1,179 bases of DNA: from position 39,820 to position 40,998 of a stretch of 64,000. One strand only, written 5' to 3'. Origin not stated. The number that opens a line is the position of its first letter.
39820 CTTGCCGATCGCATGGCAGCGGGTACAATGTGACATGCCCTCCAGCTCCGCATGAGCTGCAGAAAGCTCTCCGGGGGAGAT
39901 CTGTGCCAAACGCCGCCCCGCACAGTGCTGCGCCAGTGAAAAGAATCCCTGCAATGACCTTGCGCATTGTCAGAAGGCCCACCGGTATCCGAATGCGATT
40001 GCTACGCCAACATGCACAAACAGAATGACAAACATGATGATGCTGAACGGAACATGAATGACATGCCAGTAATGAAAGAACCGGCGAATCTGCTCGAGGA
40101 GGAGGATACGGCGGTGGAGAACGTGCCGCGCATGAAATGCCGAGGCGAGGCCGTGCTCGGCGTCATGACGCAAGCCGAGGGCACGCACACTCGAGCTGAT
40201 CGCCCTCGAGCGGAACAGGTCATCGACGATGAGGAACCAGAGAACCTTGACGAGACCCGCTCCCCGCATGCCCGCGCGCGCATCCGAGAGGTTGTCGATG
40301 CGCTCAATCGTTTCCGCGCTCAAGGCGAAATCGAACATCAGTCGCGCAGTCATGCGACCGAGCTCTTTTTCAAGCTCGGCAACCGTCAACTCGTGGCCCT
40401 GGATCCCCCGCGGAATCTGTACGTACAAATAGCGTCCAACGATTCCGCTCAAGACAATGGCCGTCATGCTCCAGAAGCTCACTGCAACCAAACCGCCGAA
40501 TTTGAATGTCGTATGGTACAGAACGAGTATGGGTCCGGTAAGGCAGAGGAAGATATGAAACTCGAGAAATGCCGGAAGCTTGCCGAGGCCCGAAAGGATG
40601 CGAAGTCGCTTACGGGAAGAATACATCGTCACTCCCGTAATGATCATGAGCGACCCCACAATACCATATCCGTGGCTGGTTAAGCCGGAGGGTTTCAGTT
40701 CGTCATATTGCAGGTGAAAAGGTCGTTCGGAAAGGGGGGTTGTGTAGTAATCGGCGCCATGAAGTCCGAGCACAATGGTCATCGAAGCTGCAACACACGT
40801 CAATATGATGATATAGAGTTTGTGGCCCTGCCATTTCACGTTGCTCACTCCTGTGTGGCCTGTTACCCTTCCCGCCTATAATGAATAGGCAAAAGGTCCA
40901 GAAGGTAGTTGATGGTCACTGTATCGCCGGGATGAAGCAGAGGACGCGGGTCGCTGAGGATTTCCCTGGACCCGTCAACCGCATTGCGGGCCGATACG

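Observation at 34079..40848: Candidate porin-cytochrome electron conduit: 36 CXXCH sites in two adjacent cytochromes, flanked by a His-paired membrane protein, a dedicated beta-barrel OMP and an Fe-S flavoprotein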

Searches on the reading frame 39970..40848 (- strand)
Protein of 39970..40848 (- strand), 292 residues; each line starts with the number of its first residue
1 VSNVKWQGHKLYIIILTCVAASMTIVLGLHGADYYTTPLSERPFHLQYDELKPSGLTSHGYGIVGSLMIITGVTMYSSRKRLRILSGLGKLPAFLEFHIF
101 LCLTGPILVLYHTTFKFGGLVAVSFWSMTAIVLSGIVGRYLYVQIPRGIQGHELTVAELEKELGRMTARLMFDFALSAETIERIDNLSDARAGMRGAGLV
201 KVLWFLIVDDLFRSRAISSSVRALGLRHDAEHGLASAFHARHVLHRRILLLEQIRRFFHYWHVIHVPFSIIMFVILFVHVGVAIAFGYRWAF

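Call 4: search_protein_families(library=pfam, proteins=[window:39970-40848:-], max_evalue=0.01)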
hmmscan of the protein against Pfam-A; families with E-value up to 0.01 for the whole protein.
window:39970-40848:- (292 aa): 0 families

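Call 5: find_encoding_contigs(protein=window:39970-40848:-, flank=10000, max_places=6)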
Protein window:39970-40848:- (292 aa): no gene with exactly this product is on record in the collection.

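Call 7: find_homologous_proteins(query=window:39970-40848:-)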
Query window:39970-40848:- (292 aa): 4754 proteins with E <= 0.001 among 8000 candidates; the best 120 are listed.
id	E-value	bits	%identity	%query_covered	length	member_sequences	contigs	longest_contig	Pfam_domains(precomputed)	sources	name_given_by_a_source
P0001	4.8e-182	622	95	100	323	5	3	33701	-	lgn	-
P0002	2.1e-166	570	87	99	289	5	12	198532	-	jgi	jgi:hypothetical protein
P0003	4.3e-166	569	87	99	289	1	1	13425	-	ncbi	-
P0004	2.4e-163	560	86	99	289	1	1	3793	-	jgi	jgi:hypothetical protein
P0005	5.0e-158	543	83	100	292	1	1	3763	-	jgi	jgi:hypothetical protein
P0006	1.7e-156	538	83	98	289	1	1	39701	-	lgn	-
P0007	3.4e-151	521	80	99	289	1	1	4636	-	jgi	-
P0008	2.8e-136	472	74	98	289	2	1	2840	-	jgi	jgi:hypothetical protein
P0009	3.8e-131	455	70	98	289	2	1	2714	-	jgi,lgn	-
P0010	1.1e-128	447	71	98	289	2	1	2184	-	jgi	jgi:hypothetical protein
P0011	2.4e-128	446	71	98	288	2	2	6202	-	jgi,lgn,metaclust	metaclust:\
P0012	3.0e-127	442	68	98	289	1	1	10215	-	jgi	jgi:hypothetical protein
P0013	1.0e-124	434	68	100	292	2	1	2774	-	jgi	jgi:hypothetical protein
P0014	1.3e-124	433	68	99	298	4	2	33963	-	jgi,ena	jgi:hypothetical protein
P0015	4.8e-121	422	67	99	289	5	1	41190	-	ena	-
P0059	5.2e-93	330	55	99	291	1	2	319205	-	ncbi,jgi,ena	ncbi:MAG: hypothetical protein WCT99_05740 [Bacteroidota bacterium]|jgi:hypothetical protein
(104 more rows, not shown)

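Call 8: find_encoding_contigs(protein=P0002, flank=10000, max_places=3)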
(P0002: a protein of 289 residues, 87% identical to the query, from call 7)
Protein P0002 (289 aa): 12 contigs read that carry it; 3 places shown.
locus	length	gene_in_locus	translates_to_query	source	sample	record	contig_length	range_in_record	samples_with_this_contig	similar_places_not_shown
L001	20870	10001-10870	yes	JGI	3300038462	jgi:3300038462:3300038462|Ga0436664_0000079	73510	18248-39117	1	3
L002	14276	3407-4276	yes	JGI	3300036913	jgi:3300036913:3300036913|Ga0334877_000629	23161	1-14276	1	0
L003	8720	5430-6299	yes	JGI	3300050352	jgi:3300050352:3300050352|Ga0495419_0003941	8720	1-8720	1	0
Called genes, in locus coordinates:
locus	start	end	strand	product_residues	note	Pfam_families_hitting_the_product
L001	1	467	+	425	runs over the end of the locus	PF18962:Por_Secre_tail (weak)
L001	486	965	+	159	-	-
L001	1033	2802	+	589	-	PF00593:TonB_dep_Rec_b-barrel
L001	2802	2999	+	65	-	-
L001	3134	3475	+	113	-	-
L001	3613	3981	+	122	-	-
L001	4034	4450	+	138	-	-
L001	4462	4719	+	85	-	-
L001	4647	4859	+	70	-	-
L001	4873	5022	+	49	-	-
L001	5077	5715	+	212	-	PF04055:Radical_SAM (weak)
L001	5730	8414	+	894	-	PF02702:KdpD, PF13493:DUF4118, PF13492:GAF_3 (weak), PF00512:HisKA, PF02518:HATPase_c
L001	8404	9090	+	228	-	PF00072:Response_reg, PF00486:Trans_reg_C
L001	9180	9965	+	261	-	PF02900:LigB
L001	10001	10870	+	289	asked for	-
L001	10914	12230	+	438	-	PF12797:Fer4_2 (weak), PF12837:Fer4_6 (weak), PF13237:Fer4_10, PF14697:Fer4_21, PF12838:Fer4_7, PF13187:Fer4_9 (weak), PF07992:Pyr_redox_2, PF13738:Pyr_redox_3, +8 more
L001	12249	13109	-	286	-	PF13280:WYL, PF25583:WCX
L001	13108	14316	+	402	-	PF01208:URO-D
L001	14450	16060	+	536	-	PF07228:SpoIIE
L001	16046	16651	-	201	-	PF01022:HTH_5, PF12840:HTH_20, PF01978:TrmB (weak), PF09860:DUF2087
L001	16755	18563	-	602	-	PF05448:AXE1 (faint), PF02129:Peptidase_S15, PF00326:Peptidase_S9 (faint), PF00561:Abhydrolase_1, PF12146:Hydrolase_4 (weak), PF08530:PepX_C, PF18962:Por_Secre_tail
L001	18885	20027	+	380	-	PF02746:MR_MLE_N (weak), PF13378:MR_MLE_C, PF26685:DUF8230_C, PF07476:MAAL_C (weak)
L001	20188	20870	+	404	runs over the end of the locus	-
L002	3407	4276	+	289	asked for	-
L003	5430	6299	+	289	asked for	-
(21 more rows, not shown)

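Call 9: find_encoding_contigs(protein=P0001, flank=10000, max_places=3)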
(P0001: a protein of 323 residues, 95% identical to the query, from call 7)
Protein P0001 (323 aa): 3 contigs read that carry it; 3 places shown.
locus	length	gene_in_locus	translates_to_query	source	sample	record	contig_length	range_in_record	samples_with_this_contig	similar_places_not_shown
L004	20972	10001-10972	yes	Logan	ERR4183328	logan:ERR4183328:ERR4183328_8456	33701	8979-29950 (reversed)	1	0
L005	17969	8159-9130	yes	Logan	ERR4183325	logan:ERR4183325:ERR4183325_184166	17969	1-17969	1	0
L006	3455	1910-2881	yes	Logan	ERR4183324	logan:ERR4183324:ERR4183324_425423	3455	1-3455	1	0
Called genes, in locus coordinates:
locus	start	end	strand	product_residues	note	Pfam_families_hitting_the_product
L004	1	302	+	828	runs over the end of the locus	PF13620:CarboxypepD_reg, PF13715:CarbopepD_reg_2, PF25183:OMP_b-brl_4 (faint), PF00593:TonB_dep_Rec_b-barrel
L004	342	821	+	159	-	-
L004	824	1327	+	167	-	-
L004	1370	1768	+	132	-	-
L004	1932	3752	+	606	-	-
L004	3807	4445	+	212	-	PF04055:Radical_SAM (weak)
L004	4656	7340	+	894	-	PF00582:Usp (faint), PF02702:KdpD, PF13493:DUF4118, PF13492:GAF_3, PF00512:HisKA, PF02518:HATPase_c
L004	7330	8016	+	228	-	PF00072:Response_reg, PF00486:Trans_reg_C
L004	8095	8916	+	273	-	PF02900:LigB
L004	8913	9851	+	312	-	PF13354:Beta-lactamase2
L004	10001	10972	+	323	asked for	-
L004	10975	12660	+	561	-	PF02085:Cytochrom_CIII (faint), PF14537:Cytochrom_c3_2 (faint), PF14522:Cytochrome_C7 (weak)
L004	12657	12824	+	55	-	-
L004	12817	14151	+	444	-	PF13183:Fer4_8 (faint), PF13237:Fer4_10, PF14697:Fer4_21, PF12838:Fer4_7 (weak), PF13187:Fer4_9 (weak), PF07992:Pyr_redox_2, PF13738:Pyr_redox_3, PF00070:Pyr_redox (weak), +6 more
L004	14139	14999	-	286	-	PF13280:WYL, PF25583:WCX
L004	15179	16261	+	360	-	PF01208:URO-D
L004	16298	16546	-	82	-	-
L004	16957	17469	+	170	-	-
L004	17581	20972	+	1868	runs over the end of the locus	-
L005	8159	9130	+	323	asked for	-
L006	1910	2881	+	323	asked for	-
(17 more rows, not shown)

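Call 13: find_encoding_contigs(protein=P0059, flank=10000, max_places=2)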
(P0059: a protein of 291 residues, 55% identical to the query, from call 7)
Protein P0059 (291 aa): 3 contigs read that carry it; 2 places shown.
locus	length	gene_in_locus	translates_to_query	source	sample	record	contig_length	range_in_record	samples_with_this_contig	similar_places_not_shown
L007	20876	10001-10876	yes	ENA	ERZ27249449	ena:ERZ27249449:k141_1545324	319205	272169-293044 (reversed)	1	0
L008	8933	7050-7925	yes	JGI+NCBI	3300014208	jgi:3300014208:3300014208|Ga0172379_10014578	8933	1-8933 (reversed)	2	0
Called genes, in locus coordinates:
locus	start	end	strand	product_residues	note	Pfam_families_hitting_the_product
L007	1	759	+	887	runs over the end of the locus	PF06452:CBM9_1, PF19313:DUF5916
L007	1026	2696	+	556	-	PF00111:Fer2, PF17651:Raco_middle, PF14574:RACo_C_ter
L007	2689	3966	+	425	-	-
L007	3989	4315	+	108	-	-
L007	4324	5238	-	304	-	PF02574:S-methyl_trans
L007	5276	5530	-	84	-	PF13769:Virulence_fact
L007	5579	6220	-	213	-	PF02607:B12-binding_2, PF02310:B12-binding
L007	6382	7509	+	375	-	PF01208:URO-D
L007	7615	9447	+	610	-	PF00474:SSF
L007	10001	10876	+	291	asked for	-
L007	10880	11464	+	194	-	PF13432:TPR_16 (faint), PF23914:TPR_CcmH_CycH, PF13181:TPR_8 (faint), PF13428:TPR_14 (faint), PF21033:RMD1-3 (weak), PF12895:ANAPC3 (weak), PF13371:TPR_9 (weak), PF14559:TPR_19 (weak), +4 more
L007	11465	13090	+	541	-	PF02085:Cytochrom_CIII (faint), PF14522:Cytochrome_C7 (faint), PF14537:Cytochrom_c3_2 (faint), PF22113:Mtrc-MtrF_II-IV_dom (faint)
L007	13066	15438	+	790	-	PF22113:Mtrc-MtrF_II-IV_dom (faint), PF02085:Cytochrom_CIII (faint), PF14522:Cytochrome_C7 (faint), PF14537:Cytochrom_c3_2 (faint)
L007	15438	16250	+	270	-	PF02085:Cytochrom_CIII (faint), PF14522:Cytochrome_C7 (faint), PF14537:Cytochrom_c3_2 (faint), PF22113:Mtrc-MtrF_II-IV_dom (weak)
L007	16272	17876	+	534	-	-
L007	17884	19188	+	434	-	PF13183:Fer4_8 (faint), PF13187:Fer4_9 (faint), PF00037:Fer4 (faint), PF13237:Fer4_10, PF14697:Fer4_21, PF12838:Fer4_7 (weak), PF07992:Pyr_redox_2, PF13738:Pyr_redox_3, +4 more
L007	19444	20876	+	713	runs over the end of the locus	PF02085:Cytochrom_CIII (faint), PF09699:Paired_CXXCH_1 (faint), PF14522:Cytochrome_C7 (faint), PF14537:Cytochrom_c3_2 (faint), PF01292:Ni_hydr_CYTB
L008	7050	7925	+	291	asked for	-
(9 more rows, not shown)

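Call 14: find_encoding_contigs(protein=P0015, flank=10000, max_places=2)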
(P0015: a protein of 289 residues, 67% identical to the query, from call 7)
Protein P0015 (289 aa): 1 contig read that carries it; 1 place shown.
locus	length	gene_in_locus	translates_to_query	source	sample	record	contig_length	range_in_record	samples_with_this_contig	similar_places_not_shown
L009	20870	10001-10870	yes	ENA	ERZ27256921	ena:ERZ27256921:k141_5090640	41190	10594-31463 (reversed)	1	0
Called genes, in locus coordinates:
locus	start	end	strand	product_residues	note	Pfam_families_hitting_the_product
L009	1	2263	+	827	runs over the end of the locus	PF07660:STN (weak), PF13620:CarboxypepD_reg, PF13715:CarbopepD_reg_2 (weak), PF25183:OMP_b-brl_4 (faint), PF00593:TonB_dep_Rec_b-barrel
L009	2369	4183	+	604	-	-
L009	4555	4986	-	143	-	-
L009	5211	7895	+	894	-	PF02702:KdpD, PF13492:GAF_3 (faint), PF13493:DUF4118, PF00512:HisKA, PF02518:HATPase_c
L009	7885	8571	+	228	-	PF00072:Response_reg, PF00486:Trans_reg_C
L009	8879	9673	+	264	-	PF02900:LigB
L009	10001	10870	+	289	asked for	-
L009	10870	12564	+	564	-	PF02085:Cytochrom_CIII (faint), PF09699:Paired_CXXCH_1 (faint), PF14522:Cytochrome_C7 (faint), PF14537:Cytochrom_c3_2 (faint)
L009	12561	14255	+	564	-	PF02085:Cytochrom_CIII (faint), PF22113:Mtrc-MtrF_II-IV_dom (faint), PF14522:Cytochrome_C7 (faint)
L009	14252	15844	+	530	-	-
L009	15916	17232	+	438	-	PF12797:Fer4_2 (weak), PF12837:Fer4_6 (weak), PF13237:Fer4_10, PF14697:Fer4_21, PF12838:Fer4_7 (weak), PF13187:Fer4_9 (weak), PF07992:Pyr_redox_2, PF13738:Pyr_redox_3, +6 more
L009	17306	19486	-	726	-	PF01734:Patatin, PF19143:Omp85_2, PF01103:Omp85 (weak)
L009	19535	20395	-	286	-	PF13280:WYL (weak), PF25583:WCX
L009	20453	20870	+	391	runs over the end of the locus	PF01208:URO-D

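Call 19: find_homologous_proteins(query=L009:14252-15841:+)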
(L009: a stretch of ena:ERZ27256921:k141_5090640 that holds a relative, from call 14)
Query L009:14252-15841:+ (530 aa): 33 proteins with E <= 0.001 among 8000 candidates.
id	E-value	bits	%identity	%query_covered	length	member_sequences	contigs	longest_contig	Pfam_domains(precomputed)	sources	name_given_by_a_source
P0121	0.0e+0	1186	100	100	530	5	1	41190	-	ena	-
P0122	1.2e-212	725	83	76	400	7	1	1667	-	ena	-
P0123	1.4e-199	682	62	98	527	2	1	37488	-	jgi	jgi:hypothetical protein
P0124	4.3e-196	671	61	99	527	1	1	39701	-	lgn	-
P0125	2.8e-172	592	51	100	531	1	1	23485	-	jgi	jgi:hypothetical protein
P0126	8.4e-172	590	52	100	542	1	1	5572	-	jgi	jgi:hypothetical protein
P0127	1.7e-171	589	53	100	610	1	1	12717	-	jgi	jgi:hypothetical protein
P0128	2.5e-170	586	53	100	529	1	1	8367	-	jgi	jgi:hypothetical protein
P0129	1.6e-138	481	46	96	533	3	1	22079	-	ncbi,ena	-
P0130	1.6e-136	474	46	97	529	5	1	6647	-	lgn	-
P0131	5.3e-135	469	45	98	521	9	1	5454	-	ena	-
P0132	6.5e-114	399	42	96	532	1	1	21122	-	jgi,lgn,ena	-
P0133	6.3e-112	393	41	100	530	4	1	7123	-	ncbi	-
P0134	4.1e-110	387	41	100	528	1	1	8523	-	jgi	jgi:hypothetical protein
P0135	4.4e-109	384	41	96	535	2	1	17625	-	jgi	jgi:hypothetical protein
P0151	1.5e-17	82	26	81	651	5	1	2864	PF16538.12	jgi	jgi:hypothetical protein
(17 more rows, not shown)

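Call 25: search_protein_families(library=ncbifam, proteins=[P0121, window:39970-40848:-, L009:10870-12561:+, L009:12561-14252:+], max_evalue=1)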
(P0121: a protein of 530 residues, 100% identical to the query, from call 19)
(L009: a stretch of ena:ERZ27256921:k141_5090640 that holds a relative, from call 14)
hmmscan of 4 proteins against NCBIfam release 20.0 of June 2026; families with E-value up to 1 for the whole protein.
P0121 (530 aa): 0 families

window:39970-40848:- (292 aa): 0 families

L009:10870-12561:+ (564 aa): 9 families
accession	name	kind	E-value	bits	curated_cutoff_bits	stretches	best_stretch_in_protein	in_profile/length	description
NF040968.1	FeS_ExtO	equivalog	3.8e-12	45.7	200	4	349-470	30-139/416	selenite/tellurite reduction operon b-type cytochrome iron-sulfur cluster-binding subunit ExtO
NF040967.1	cytc_ExtN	equivalog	5e-12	45.4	200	4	349-470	30-139/415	selenite/tellurite reduction operon c-type cytochrome ExtN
TIGR03508.1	decahem_SO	subfamily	1.3e-11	44.5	192.2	4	325-546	5-197/258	DmsE family decaheme c-type cytochrome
NF047727.1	4hemeCytCCctA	equivalog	6.9e-11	42.3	180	3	1-92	1-92/109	tetraheme c-type cytochrome CctA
NF041028.1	decahem_GSU2203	exception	0.0002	20.7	325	2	399-546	65-208/317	GSU2203 family decaheme c-type cytochrome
TIGR03507.1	decahem_SO1788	subfamily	0.00043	18.9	209.3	4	499-551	233-282/672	OmcA/MtrC family decaheme c-type cytochrome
TIGR01904.2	GSu_C4xC__C2xCH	domain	0.0025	17.6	27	1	515-554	23-65/73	CxxxxCH/CxxCH domain c-type cytochrome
NF045713.1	CxxCH_16_HmcA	equivalog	0.021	13.5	400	1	51-129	108-182/541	sulfate respiration complex hexadecaheme cytochrome HmcA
TIGR04257.1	nanowire_3heme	domain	0.17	12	40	3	418-489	5-75/75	c(7)-type cytochrome triheme domain-containing protein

L009:12561-14252:+ (564 aa): 2 families
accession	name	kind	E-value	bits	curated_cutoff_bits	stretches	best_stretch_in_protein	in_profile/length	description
NF045713.1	CxxCH_16_HmcA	equivalog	1.2e-11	44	400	4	283-336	472-526/541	sulfate respiration complex hexadecaheme cytochrome HmcA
TIGR04257.1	nanowire_3heme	domain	1.2e-05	25.3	40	4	174-233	21-75/75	c(7)-type cytochrome triheme domain-containing protein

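Call 26: search_protein_families(library=pfam, proteins=[P0121, window:39970-40848:-, P0151], max_evalue=10)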
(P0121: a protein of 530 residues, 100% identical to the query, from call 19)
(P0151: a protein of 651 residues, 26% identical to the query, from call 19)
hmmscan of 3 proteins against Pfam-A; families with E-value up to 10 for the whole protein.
P0121 (530 aa): 3 families
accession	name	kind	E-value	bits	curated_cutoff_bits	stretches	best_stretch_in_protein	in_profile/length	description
PF11250.13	FAF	-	0.012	16.2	25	1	56-80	14-38/54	Fantastic Four meristem regulator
PF03243.20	MerB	-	0.13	12.6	27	1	10-66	18-76/126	Alkylmercury lyase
PF21775.3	PutA_1st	-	0.27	11.2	27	1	121-132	11-22/33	PutA, RHH domain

window:39970-40848:- (292 aa): 1 family
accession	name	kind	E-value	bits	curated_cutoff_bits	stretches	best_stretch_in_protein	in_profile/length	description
PF14358.11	DUF4405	-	6.1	7.9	26.7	2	259-282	41-64/66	Domain of unknown function (DUF4405)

P0151 (651 aa): 1 family
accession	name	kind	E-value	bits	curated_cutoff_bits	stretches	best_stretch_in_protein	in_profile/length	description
PF16538.11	FlgT_C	-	5.6e-06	27.1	27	2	27-53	3-29/77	Flagellar assembly protein T, C-terminal domain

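Call 29: predict_structure(alignment_id=A1)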
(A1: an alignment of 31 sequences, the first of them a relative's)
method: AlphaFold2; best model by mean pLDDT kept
length: 530 residues; sequences in the alignment: 31
mean_pLDDT: 72.7   pTM: 0.66
mean pLDDT of the five models: 72.7, 71.8, 69.4, 69.1, 65.7
residues with pLDDT >= 90: 67; 70-90: 281; 50-70: 114; < 50: 68
segments of 3 or more residues with pLDDT < 50: 16-26, 101-129, 187-191, 366-381
pLDDT, mean of each block of 10 residues (from residue 1): 62 50 47 59 65 65 61 60 59 62 30 27 35 81 75 81 71 83 55 69 81 89 79 92 93 76 90 75 88 84 88 78 78 74 83 79 54 37 76 78 87 82 83 80 86 88 74 87 83 80 81 86 85
secondary structure, 60 per line:
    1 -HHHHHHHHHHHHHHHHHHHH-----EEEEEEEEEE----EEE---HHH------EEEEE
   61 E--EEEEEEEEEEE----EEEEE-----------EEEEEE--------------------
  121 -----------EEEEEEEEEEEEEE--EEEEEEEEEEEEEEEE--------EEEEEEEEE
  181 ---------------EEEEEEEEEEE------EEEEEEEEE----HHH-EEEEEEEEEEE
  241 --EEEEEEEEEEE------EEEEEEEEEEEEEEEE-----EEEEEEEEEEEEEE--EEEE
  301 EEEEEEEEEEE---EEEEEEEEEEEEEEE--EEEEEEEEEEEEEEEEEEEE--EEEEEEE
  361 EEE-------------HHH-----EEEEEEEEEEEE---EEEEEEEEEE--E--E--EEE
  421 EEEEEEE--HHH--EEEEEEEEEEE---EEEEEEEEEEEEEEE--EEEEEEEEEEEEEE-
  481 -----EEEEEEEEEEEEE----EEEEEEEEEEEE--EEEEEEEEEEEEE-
elements in order: H2-21 E27-36 E41-43 E56-61 E64-74 E79-83 E95-100 E132-145 E148-163 E172-180 E196-206 E213-221 E230-240 E243-253 E260-275 E281-294 E297-311 E315-329 E332-351 E354-363 E385-396 E400-409 E418-427 E435-445 E449-463 E466-479 E486-498 E503-514 E517-529

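Call 32: fold_search(model_id=the predicted structure, library=pdb)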
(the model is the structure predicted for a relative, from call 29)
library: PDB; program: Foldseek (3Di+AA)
matches with E <= 10: 983; with E <= 0.001: 322
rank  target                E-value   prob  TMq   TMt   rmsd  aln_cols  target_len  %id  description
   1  3ohn_A                1.2e-08  1.00  0.42  0.46  12.9       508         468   10  Crystal structure of the FimD translocation domain (released 2011-06-01)
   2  9fy9_D                3.7e-08  1.00  0.42  0.34  15.9       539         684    9  Cryo-EM structure of the type 1 chaperone-usher pilus FimD-tip complex (FimDHGFC) - Conformer 1 (released 2025-06-04)
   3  3rfz_B                3.8e-08  1.00  0.39  0.28  15.9       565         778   10  Crystal structure of the FimD usher bound to its cognate FimC:FimH substrate (released 2011-06-01)
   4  7vu2                  5.1e-08  1.00  0.30  0.35  15.8       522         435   10  Chitoporin from Serratia marcescens (released 2022-11-09)
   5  3rfz_E                6.7e-08  1.00  0.38  0.28  17.3       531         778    9  Crystal structure of the FimD usher bound to its cognate FimC:FimH substrate (released 2011-06-01)
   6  9fxb_D                9.8e-08  1.00  0.34  0.30  17.3       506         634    9  Cryo-EM structure of the type 1 pilus assembly platform as part of the FimI-bound chaperone-usher pilus complex (FimDH (released 2025-06-04)
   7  5ldt_A                1.2e-07  1.00  0.34  0.42  13.0       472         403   10  Crystal Structures of MOMP from Campylobacter jejuni (released 2016-10-26)
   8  6e14_D                1.3e-07  1.00  0.39  0.27  15.7       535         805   10  Handover mechanism of the growing pilus by the bacterial outer membrane usher FimD (released 2018-10-17)
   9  7lhg_C                1.7e-07  1.00  0.40  0.29  15.0       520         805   11  Cryo-EM structure of E. coli P pilus tip assembly intermediate PapC-PapD-PapK-PapG in the first conformation (released 2021-08-11)
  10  3rbh_D                1.7e-07  1.00  0.35  0.42  13.3       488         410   12  Structure of alginate export protein AlgE from Pseudomonas aeruginosa (released 2011-07-27)
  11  3rbh_C                2.0e-07  1.00  0.35  0.43  12.9       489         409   12  Structure of alginate export protein AlgE from Pseudomonas aeruginosa (released 2011-07-27)
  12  3rbh_A                2.4e-07  1.00  0.34  0.41  13.6       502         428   11  Structure of alginate export protein AlgE from Pseudomonas aeruginosa (released 2011-07-27)
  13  4fsp                  2.7e-07  1.00  0.36  0.49  10.3       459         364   11  Crystal Structure of Pseudomonas aeruginosa OccK11 (OpdR) (released 2013-07-24)
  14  3rbh_B                2.9e-07  1.00  0.34  0.41  15.6       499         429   12  Structure of alginate export protein AlgE from Pseudomonas aeruginosa (released 2011-07-27)
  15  4fso_A                3.0e-07  1.00  0.37  0.52  10.5       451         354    9  Crystal Structure of Pseudomonas aeruginosa OccK10 (OpdN) (released 2013-07-24)
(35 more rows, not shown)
